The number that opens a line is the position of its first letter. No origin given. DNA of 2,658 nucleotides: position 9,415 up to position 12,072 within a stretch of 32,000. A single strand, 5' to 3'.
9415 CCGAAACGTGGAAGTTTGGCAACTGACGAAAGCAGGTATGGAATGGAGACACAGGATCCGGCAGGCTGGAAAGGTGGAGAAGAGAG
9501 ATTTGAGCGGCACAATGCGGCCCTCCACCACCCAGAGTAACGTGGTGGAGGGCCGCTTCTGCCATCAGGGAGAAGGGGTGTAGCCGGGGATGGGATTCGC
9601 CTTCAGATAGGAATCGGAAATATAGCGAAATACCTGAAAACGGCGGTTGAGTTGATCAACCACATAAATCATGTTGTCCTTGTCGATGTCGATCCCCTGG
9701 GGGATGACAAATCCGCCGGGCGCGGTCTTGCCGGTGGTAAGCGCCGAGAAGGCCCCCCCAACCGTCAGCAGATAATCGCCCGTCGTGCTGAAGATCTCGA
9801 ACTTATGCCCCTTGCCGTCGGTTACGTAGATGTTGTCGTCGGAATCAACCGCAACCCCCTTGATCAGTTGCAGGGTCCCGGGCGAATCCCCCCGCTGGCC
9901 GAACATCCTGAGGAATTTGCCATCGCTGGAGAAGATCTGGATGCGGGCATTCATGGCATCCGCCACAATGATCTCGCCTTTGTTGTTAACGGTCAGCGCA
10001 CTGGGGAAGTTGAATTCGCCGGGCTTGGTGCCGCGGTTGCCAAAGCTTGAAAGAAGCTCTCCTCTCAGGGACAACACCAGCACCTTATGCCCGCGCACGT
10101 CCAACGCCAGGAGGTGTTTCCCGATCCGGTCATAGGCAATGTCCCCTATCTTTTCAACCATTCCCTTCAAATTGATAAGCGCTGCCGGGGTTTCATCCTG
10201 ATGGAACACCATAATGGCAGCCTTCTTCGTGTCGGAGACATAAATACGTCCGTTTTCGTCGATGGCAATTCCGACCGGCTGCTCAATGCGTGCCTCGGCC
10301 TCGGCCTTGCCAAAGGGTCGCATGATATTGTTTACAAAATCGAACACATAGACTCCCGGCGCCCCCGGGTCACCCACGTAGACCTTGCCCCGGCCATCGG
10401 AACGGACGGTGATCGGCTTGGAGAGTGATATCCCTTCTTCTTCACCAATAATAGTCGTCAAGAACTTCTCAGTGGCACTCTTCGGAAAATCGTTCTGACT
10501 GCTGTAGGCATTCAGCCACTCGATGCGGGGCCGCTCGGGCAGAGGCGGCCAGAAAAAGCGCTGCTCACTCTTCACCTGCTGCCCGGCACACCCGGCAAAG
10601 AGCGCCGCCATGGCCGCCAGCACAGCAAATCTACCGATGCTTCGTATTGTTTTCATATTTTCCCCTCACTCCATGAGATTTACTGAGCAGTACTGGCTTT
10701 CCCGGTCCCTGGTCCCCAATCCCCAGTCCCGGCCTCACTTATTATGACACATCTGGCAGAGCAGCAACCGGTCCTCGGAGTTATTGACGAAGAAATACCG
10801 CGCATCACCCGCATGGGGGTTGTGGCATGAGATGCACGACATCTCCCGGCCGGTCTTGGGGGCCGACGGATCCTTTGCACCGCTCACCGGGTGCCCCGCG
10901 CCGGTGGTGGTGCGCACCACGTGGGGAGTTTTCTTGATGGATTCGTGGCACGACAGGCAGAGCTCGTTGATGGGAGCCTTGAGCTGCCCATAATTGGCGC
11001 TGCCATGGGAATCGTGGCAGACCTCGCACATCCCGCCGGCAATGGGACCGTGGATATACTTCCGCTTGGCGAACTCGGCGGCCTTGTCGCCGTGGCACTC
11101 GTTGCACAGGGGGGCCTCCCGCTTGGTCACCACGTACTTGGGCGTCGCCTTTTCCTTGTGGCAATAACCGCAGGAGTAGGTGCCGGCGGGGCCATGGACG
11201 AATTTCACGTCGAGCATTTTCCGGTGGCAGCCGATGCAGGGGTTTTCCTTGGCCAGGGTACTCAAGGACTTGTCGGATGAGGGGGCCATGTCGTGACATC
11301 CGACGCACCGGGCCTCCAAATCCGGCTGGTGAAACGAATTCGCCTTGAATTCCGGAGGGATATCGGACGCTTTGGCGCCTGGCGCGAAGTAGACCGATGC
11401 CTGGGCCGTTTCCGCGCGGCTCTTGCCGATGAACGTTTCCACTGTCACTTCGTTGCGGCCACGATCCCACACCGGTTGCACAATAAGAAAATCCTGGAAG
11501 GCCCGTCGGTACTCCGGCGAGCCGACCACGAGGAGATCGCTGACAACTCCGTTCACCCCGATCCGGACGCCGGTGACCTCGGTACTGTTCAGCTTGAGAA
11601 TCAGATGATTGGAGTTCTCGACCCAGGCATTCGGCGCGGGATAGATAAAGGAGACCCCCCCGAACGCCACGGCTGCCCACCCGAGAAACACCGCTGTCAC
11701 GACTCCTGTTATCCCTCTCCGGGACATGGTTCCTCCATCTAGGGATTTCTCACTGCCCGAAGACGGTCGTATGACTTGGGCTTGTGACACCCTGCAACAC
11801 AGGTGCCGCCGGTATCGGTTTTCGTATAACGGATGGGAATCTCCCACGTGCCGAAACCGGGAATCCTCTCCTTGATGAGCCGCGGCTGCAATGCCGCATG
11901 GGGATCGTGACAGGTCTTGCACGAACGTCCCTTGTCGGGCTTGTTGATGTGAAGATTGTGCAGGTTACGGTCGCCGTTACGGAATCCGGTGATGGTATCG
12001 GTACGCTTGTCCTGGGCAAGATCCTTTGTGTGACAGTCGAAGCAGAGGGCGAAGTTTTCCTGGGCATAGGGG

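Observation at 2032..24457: A polar heptad array with no stop codons, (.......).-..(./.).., occurs five times in 32 kb, each copy inside or within a few nt of a coding sequence, and matches the G-quadruplex motif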

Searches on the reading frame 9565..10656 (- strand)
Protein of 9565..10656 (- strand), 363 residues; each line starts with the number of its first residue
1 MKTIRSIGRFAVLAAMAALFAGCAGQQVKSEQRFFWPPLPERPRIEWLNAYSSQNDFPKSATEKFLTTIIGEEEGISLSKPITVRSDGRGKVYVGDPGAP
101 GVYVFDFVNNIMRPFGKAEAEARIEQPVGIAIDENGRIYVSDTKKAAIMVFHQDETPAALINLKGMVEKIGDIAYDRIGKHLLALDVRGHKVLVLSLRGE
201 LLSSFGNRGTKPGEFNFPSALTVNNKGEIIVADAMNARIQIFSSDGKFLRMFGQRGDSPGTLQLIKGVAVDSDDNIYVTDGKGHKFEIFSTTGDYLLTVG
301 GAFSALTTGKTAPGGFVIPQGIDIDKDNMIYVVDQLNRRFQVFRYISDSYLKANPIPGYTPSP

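Call 12: search_protein_families(library=pfam, proteins=[window:9565-10656:-])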
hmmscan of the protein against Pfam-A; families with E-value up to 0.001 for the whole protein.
window:9565-10656:- (363 aa): 6 families
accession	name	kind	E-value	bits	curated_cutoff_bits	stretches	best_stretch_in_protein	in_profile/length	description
PF01436.27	NHL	-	9.1e-25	85.9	20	2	215-242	1-28/28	NHL repeat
PF17170.10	DUF5128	-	5.3e-13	49.3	22.9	1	226-296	53-125/321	6-bladed beta-propeller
PF25021.1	TEN_NHL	-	6.1e-10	39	27.1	0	118-144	135-161/357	Teneurin NHL domain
PF06739.17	SBBP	-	1.4e-09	38.2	20.5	0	126-140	14-28/38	Beta-propeller repeat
PF06977.17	SdiA-regulated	-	6.9e-08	32.4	21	0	162-242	17-92/249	SdiA-regulated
PF08450.18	SGL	-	3.7e-07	30.4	26.3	0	81-158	138-217/246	SMP-30/Gluconolactonase/LRE-like region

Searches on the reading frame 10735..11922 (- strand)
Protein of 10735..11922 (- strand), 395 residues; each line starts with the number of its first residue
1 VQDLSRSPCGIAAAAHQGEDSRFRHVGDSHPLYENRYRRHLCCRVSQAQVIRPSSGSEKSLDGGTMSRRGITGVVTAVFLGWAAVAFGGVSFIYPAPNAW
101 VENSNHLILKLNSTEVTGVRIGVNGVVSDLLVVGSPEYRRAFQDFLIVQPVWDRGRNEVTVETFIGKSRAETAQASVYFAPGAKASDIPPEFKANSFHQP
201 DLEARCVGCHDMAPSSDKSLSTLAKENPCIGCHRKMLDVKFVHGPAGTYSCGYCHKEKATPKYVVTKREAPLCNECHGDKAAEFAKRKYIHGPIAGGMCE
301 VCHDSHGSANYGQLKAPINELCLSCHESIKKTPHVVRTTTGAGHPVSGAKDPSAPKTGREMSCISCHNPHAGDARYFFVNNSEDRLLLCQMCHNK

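Call 12: search_protein_families(library=pfam, proteins=[window:10735-11922:-])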
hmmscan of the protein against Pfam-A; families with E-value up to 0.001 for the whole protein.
window:10735-11922:- (395 aa): 5 families
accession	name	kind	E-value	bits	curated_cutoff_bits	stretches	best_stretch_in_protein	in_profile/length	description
PF09699.15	Paired_CXXCH_1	-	2.5e-28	97.9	20.6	3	291-330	1-40/41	Doubled CXXCH motif (Paired_CXXCH_1)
PF14537.11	Cytochrom_c3_2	-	5.1e-12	46.5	25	1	298-394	8-79/79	Cytochrome c3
PF14522.11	Cytochrome_C7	-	1.7e-08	34.6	24.8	0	272-327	15-67/67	Cytochrome c7 and related cytochrome c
PF02085.21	Cytochrom_CIII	-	4.4e-07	30.6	22.9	0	235-326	17-101/101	Class III cytochrome C family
PF22113.1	Mtrc-MtrF_II-IV_dom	-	9.8e-07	28.9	30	1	225-370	5-166/176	Outer membrane cytochrome MtrC/MtrF-like, domains II/IV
